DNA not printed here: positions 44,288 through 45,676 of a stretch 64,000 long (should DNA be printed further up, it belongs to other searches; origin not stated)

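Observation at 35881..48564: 12.7-kb co-directional gene chain linking copper detoxification to an archaeal-type GAPDH and the arginine deiminase pathway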

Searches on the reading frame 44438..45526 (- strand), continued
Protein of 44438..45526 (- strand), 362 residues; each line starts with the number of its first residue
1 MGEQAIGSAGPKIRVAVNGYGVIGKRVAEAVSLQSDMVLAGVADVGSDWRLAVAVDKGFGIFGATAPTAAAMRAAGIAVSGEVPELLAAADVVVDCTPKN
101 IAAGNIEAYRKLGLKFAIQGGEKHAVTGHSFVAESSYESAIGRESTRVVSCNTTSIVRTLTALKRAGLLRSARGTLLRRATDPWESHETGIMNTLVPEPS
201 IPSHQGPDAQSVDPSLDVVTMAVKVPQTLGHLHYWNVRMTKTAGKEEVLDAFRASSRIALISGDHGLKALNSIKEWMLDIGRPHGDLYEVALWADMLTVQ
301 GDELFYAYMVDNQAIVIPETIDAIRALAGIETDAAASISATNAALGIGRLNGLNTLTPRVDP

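Call 47: get_annotated_region(hit=H50, flank=10000)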
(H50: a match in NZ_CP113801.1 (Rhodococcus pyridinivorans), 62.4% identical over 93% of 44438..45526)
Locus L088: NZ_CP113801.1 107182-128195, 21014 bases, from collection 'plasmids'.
description: Rhodococcus pyridinivorans strain P23 plasmid pC, complete sequence
organism: Rhodococcus pyridinivorans (NCBI taxid 103816)
taxonomy: Bacteria; Actinomycetota; Actinomycetes; Mycobacteriales; Nocardiaceae; Rhodococcus; Rhodococcus pyridinivorans
host: -; source: sediment; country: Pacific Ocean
typing (MOB-suite, as given by PLSDB): conjugative; relaxase MOBF; mating-pair formation MPF_T
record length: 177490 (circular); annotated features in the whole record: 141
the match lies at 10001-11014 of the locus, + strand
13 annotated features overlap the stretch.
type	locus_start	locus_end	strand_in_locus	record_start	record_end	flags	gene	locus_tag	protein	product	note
CDS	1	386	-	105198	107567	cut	-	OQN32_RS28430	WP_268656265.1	phosphoketolase family protein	-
CDS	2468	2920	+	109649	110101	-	-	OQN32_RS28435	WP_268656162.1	universal stress protein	-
CDS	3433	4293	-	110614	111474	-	-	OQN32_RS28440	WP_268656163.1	DMT family transporter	-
CDS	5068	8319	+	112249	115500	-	-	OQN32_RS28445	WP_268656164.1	beta-phosphoglucomutase family hydrolase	-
CDS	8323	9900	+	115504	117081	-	-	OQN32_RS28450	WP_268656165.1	AarF/ABC1/UbiB kinase family protein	-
CDS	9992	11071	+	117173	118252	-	-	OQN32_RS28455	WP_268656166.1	type II glyceraldehyde-3-phosphate dehydrogenase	-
CDS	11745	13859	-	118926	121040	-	-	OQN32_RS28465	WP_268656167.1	NUDIX domain-containing protein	-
CDS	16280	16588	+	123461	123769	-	-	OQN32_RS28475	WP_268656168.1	alkylmercury lyase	-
CDS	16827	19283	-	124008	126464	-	-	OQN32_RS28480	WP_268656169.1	heavy metal translocating P-type ATPase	-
CDS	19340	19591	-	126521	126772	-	-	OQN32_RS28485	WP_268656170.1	hypothetical protein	-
CDS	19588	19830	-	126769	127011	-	-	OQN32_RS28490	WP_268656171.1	DUF2892 domain-containing protein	-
CDS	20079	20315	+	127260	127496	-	-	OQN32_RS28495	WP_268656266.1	heavy-metal-associated domain-containing protein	-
CDS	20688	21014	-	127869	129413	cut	-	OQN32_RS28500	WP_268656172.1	ABC transporter permease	-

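Call 52: search_protein_families(library=pfam, proteins=[L016:6294-6731:+, L016:6728-7003:+, L016:5838-6329:-, L016:7040-8422:+, L016:8419-9993:+, L016:15352-16314:+, L007:9159-9662:+, L082:8377-8811:-, L079:11026-12141:+, L043:351-1073:-], max_evalue=0.01)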
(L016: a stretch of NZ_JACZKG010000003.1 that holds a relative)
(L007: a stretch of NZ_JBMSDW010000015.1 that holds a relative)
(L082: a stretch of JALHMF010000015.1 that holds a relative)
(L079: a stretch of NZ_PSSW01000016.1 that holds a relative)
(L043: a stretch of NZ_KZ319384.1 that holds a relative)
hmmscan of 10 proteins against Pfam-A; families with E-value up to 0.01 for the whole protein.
L016:6294-6731:+ (145 aa): 0 families

L016:6728-7003:+ (91 aa): 0 families

L016:5838-6329:- (163 aa): 0 families

L016:7040-8422:+ (460 aa): 6 families
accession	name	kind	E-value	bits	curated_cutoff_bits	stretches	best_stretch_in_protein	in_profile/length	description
PF10996.14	Beta-Casp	-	4.6e-33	114.7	27.7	1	255-373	1-119/120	Beta-Casp domain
PF07521.17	RMMBL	-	1.4e-17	63.9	21.6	1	388-451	2-63/63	Zn-dependent metallo-hydrolase RNA specificity domain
PF00753.33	Lactamase_B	-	1.2e-14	55.1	22.7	1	23-210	8-162/196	Metallo-beta-lactamase superfamily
PF12706.13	Lactamase_B_2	-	1.1e-12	48.4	27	1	32-239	2-191/200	Beta-lactamase superfamily domain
PF16661.11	Lactamase_B_6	-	8.2e-09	35.5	27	1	25-190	1-161/193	Metallo-beta-lactamase superfamily domain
PF23023.1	Anti-Pycsar_Apyc1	-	0.0073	16.2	50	0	31-76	30-69/250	Anti-Pycsar protein Apyc1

L016:8419-9993:+ (524 aa): 4 families
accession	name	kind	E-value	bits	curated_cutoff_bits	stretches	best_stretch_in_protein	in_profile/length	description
PF07831.19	PYNP_C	-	7.6e-10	38.8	27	1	439-502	1-71/75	Pyrimidine nucleoside phosphorylase C-terminal domain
PF00591.27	Glycos_transf_3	-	5.6e-09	36.5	27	1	178-406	3-252/253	Glycosyl transferase family, a/b domain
PF02885.22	Glycos_trans_3N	-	0.00099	19.3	26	1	116-169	10-63/63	Glycosyl transferase family, helical bundle domain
PF10011.15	DUF2254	-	0.0039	16.5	28.8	1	428-491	193-248/368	Predicted membrane protein (DUF2254)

L016:15352-16314:+ (321 aa): 3 families
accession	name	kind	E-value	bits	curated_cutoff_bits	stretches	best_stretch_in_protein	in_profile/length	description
PF13793.12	Pribosyltran_N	-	4.7e-16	59.2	25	1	8-118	3-114/117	N-terminal domain of ribose phosphate pyrophosphokinase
PF00156.33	Pribosyltran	-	9.1e-12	45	26.3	1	138-258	3-128/158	Phosphoribosyl transferase domain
PF14572.12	Pribosyl_synth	-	2.1e-08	34.7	27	1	212-296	81-166/184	Phosphoribosyl synthetase-associated domain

L007:9159-9662:+ (167 aa): 0 families

L082:8377-8811:- (144 aa): 0 families

L079:11026-12141:+ (371 aa): 2 families
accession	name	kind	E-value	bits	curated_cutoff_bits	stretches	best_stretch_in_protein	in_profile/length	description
PF13091.12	PLDc_2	-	1.1e-42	145.5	27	2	212-336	2-129/132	PLD-like domain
PF00614.28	PLDc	-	2.2e-13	50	21.9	2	117-140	1-24/28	Phospholipase D Active site motif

L043:351-1073:- (240 aa): 4 families
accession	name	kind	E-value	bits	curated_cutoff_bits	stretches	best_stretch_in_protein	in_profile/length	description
PF04191.18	PEMT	-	1.9e-09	38.4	25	1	151-217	37-104/105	Phospholipid methyltransferase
PF04140.19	ICMT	-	7.9e-09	36.3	24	1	144-209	23-90/95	Isoprenylcysteine carboxyl methyltransferase (ICMT) family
PF06966.17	DUF1295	-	1.3e-05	25.3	20.4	1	153-226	152-235/235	Protein of unknown function (DUF1295)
PF07298.16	NnrU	-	0.0033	17.5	24.7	1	148-226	92-156/188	NnrU protein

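Call 54: search_protein_families(library=ncbifam, proteins=[L016:8419-9993:+, L016:15352-16314:+, L016:7040-8422:+, L007:9159-9662:+, L082:8377-8811:-, L007:2006-3655:-], max_evalue=0.001)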
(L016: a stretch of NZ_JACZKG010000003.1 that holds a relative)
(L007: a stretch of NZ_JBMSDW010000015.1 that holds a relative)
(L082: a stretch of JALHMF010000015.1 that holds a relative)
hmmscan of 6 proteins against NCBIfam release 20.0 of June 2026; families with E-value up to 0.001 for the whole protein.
L016:8419-9993:+ (524 aa): 9 families
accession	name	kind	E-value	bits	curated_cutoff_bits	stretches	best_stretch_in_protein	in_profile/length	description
NF003338.0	PRK04350.1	subfamily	5.1e-191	635.4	434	1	17-509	3-496/502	thymidine phosphorylase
TIGR02645.1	ARCH_P_rylase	hypoth_equivalog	1.2e-159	531.9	434.6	1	20-503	4-487/493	putative thymidine phosphorylase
TIGR03327.1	AMP_phos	equivalog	2.9e-134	448.3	535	1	41-503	23-488/500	AMP phosphorylase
NF004490.0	PRK05820.1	equivalog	2.5e-54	184.6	269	1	116-519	15-433/439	thymidine phosphorylase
TIGR02644.1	Y_phosphoryl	subfamily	1.6e-48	165.6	409.05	1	119-499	14-410/417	pyrimidine-nucleoside phosphorylase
TIGR02643.1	T_phosphoryl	equivalog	1.9e-39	135.8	570.7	1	115-502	12-419/437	thymidine phosphorylase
NF004747.0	PRK06078.1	equivalog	1.5e-37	129.2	559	1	152-488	49-401/434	pyrimidine-nucleoside phosphorylase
TIGR01245.1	trpD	equivalog_domain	9.4e-08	31.7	199.05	1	117-247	8-142/330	anthranilate phosphoribosyltransferase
NF011201.0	PRK14607.1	equivalog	1.9e-05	23.5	670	1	114-246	203-338/534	bifunctional anthranilate synthase component II/anthranilate phosphoribosyltransferase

L016:15352-16314:+ (321 aa): 11 families
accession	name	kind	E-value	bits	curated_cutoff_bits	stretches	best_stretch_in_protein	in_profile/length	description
NF005537.0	PRK07199.1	subfamily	6.6e-117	389.9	322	1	6-296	3-294/301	ribose-phosphate diphosphokinase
NF002095.0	PRK00934.1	equivalog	4.4e-53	180.3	296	1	12-289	7-281/287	ribose-phosphate diphosphokinase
TIGR01251.1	ribP_PPkin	subfamily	2e-48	164.9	113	1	8-289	3-292/309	ribose-phosphate diphosphokinase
NF002320.0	PRK01259.1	subfamily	1.1e-27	97.3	297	1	7-291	8-292/316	ribose-phosphate diphosphokinase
NF002618.0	PRK02269.1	equivalog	2.3e-23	83.3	460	1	8-283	8-288/321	ribose-phosphate diphosphokinase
NF002758.0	PRK02812.1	equivalog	1.1e-20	74.1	518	1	7-276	23-293/330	ribose-phosphate pyrophosphokinase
NF002844.0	PRK03092.1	equivalog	2.5e-19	69.7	438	1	13-279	19-289/326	ribose-phosphate diphosphokinase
NF002686.0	PRK02458.1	equivalog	1.2e-16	61.1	506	1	8-275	12-280/323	ribose-phosphate diphosphokinase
NF001815.0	PRK00553.1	equivalog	3.8e-16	59.1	484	1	7-264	11-268/332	ribose-phosphate pyrophosphokinase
NF003428.0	PRK04923.1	equivalog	8.8e-16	57.9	536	1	7-278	8-282/319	ribose-phosphate diphosphokinase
NF005299.0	PRK06827.1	subfamily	3.7e-11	42.3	327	1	76-282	117-337/383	phosphoribosylpyrophosphate synthetase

L016:7040-8422:+ (460 aa): 12 families
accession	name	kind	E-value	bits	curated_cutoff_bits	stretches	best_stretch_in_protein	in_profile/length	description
NF045584.1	cas14_MBL_CASP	equivalog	9.7e-107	357.8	800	1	9-441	2-425/612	type VII CRISPR-associated protein Cas14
TIGR03675.1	arCOG00543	equivalog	8e-74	249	580.2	1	7-455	174-626/631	beta-CASP ribonuclease aCPSF1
TIGR04122.1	Xnuc_lig_assoc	equivalog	4.3e-17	61.9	325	1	159-265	77-185/326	ligase-associated DNA damage response exonuclease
TIGR02651.1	RNase_Z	equivalog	1.1e-06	27.9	292.95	0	24-82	21-73/302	ribonuclease Z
NF041257.1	GntH_guanitoxin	equivalog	2.1e-05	23.6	333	0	49-83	56-90/374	guanitoxin biosynthesis MBL fold metallo-hydrolase GntH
NF000801.0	PRK00055.1-3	equivalog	2.5e-05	23.5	252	0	24-82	23-75/307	ribonuclease Z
NF033105.1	bla_subclass_B3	equivalog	7.3e-05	22.2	240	1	17-83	19-84/257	subclass B3 metallo-beta-lactamase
NF040644.1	blaPAM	exception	0.00013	21.2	615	1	17-94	53-127/287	PAM family subclass B3 metallo-beta-lactamase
NF033185.1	B3_Acin_new2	exception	0.00025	20.3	625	1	17-80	47-109/285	putative subclass B3 metallo-beta-lactamase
NF002553.0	PRK02113.1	equivalog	0.00034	20.1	386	1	25-80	39-86/252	MBL fold metallo-hydrolase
NF008887.0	PRK11921.1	equivalog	0.00037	19.5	635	1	23-98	37-109/396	anaerobic nitric oxide reductase flavorubredoxin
NF033106.1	blaL1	exception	0.00066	18.7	560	0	25-83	63-120/290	L1 family subclass B3 metallo-beta-lactamase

L007:9159-9662:+ (167 aa): 0 families

L082:8377-8811:- (144 aa): 0 families

L007:2006-3655:- (549 aa): 1 family
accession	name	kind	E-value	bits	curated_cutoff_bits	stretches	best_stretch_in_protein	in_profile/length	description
NF008611.1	PRK11588.1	equivalog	4.2e-89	299.5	500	1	88-546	2-486/492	putative basic amino acid antiporter YfcC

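Call 76: find_encoding_contigs(protein=window:44438-45526:-, flank=10000, max_places=6)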
Protein window:44438-45526:- (362 aa): 1 contig read that carries it; 1 place shown.
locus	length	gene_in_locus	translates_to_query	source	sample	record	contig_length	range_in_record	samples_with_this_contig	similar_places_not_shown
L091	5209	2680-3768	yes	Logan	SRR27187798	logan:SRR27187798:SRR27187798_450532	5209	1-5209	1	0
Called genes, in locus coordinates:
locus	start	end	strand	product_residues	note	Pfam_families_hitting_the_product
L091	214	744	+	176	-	PF03713:DUF305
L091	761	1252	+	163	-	-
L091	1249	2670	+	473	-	PF07732:Cu-oxidase_3, PF00394:Cu-oxidase (weak), PF07731:Cu-oxidase_2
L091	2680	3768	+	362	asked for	PF01113:DapB_N (weak), PF02800:Gp_dh_C (weak)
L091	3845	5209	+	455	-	?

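Call 91: search_solved_structures(query=window:44438-45526:-, max_evalue=0.00001, show_alignments=1)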
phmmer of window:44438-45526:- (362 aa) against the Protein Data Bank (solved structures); distinct sequences matched with E-value up to 0.00001: 4.
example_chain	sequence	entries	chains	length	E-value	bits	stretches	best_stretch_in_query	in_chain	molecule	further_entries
1cf2_P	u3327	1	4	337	1.2e-78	268.2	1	15-347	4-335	PROTEIN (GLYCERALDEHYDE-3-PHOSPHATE DEHYDROGENASE)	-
2czc_A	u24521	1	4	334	6.5e-72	246.1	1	12-347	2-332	Glyceraldehyde-3-phosphate dehydrogenase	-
2yyy_A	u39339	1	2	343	1.2e-66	228.7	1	14-347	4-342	Glyceraldehyde-3-phosphate dehydrogenase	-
1b7g_O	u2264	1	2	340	1.7e-66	228.3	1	13-347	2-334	PROTEIN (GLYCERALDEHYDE 3-PHOSPHATE DEHYDROGENASE)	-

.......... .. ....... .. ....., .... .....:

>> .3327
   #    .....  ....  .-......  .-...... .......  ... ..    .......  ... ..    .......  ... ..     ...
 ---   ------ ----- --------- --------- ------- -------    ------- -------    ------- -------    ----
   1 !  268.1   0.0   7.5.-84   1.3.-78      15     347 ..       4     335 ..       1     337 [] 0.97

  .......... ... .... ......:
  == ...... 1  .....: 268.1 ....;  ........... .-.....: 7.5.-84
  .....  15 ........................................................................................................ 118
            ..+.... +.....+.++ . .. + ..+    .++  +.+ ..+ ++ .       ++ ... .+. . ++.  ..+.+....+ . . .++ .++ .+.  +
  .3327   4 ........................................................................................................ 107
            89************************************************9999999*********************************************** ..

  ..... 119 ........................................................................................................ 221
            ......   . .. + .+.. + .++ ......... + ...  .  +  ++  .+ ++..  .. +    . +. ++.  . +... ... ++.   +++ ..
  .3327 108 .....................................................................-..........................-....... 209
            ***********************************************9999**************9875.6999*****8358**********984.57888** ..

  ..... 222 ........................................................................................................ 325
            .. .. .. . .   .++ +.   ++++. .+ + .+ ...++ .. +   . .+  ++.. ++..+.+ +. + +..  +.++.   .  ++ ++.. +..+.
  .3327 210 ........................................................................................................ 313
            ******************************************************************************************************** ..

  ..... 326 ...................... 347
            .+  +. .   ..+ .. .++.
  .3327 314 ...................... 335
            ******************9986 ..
